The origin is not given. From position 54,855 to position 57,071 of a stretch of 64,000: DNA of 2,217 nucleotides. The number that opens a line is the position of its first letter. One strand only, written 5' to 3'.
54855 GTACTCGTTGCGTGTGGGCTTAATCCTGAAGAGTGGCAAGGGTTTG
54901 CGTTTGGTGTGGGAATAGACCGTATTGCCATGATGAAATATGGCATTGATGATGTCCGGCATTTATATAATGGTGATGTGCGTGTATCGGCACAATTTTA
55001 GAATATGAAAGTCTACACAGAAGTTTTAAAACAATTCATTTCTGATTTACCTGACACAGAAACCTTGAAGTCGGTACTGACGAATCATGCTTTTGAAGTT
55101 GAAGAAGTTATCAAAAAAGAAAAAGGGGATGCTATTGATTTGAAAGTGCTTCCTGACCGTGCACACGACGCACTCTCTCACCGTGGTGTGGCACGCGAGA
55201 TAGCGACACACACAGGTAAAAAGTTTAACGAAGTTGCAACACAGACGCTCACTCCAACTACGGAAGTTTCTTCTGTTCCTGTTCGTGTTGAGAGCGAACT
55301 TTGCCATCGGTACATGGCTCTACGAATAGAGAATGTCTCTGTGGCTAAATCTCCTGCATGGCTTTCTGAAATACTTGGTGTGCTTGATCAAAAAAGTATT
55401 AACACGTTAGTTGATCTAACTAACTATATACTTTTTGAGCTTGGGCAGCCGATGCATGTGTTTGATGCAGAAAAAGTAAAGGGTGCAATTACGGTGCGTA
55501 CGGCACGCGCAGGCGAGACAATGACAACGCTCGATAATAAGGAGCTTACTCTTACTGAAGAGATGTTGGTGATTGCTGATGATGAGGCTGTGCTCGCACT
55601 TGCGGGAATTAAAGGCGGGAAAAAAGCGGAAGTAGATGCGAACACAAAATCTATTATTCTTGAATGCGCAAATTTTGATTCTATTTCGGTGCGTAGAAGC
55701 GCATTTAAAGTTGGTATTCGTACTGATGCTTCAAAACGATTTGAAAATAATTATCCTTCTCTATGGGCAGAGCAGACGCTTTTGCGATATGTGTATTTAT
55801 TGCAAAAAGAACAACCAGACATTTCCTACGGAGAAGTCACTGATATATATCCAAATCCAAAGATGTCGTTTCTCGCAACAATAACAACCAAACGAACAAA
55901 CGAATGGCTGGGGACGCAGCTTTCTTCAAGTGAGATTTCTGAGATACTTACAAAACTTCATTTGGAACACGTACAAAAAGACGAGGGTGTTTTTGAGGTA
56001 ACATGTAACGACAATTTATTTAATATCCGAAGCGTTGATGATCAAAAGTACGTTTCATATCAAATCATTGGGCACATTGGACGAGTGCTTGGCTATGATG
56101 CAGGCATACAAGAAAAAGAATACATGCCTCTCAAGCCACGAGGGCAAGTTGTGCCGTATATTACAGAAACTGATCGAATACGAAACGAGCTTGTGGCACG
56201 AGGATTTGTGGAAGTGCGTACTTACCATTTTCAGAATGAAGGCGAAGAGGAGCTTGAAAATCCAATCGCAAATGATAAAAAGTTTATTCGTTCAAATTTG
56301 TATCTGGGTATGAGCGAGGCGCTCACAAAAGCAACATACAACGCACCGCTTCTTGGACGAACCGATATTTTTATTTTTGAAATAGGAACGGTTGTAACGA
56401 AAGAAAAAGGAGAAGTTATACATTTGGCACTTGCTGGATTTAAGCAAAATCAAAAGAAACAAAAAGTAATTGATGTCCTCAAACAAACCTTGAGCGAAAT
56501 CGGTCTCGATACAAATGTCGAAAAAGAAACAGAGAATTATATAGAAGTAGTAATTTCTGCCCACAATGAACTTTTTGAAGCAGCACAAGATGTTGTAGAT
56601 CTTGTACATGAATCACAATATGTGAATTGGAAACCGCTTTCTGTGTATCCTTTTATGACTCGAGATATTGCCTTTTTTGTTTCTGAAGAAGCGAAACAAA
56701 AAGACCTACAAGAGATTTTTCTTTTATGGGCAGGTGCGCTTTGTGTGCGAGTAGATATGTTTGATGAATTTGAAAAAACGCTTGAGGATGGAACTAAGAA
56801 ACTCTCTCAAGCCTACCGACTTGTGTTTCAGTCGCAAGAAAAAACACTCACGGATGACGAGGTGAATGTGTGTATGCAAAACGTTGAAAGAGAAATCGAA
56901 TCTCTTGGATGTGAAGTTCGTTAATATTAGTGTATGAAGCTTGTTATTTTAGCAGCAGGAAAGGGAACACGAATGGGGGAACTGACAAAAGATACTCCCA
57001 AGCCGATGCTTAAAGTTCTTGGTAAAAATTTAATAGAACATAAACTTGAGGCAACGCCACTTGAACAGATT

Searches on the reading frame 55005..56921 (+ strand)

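Call 78: search_protein_families(library=pfam, proteins=[window:55005-56921:+], max_evalue=0.001)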
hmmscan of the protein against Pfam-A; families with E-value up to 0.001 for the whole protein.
window:55005-56921:+ (639 aa): 4 families
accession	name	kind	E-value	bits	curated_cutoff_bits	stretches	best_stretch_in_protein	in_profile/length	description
PF03483.22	B3_4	-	1.2e-55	188.2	29.3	1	100-268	2-171/174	B3/4 domain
PF03147.19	FDX-ACB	-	2.1e-17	63.8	31.1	1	546-639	1-94/94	Ferredoxin-fold anticodon binding domain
PF17759.6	tRNA_synthFbeta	-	5.8e-08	32.9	22.4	1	387-484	20-131/214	Phenylalanyl tRNA synthetase beta chain CLM domain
PF03484.21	B5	-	3e-06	27.8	28.6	1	292-334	2-44/67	tRNA synthetase B5 domain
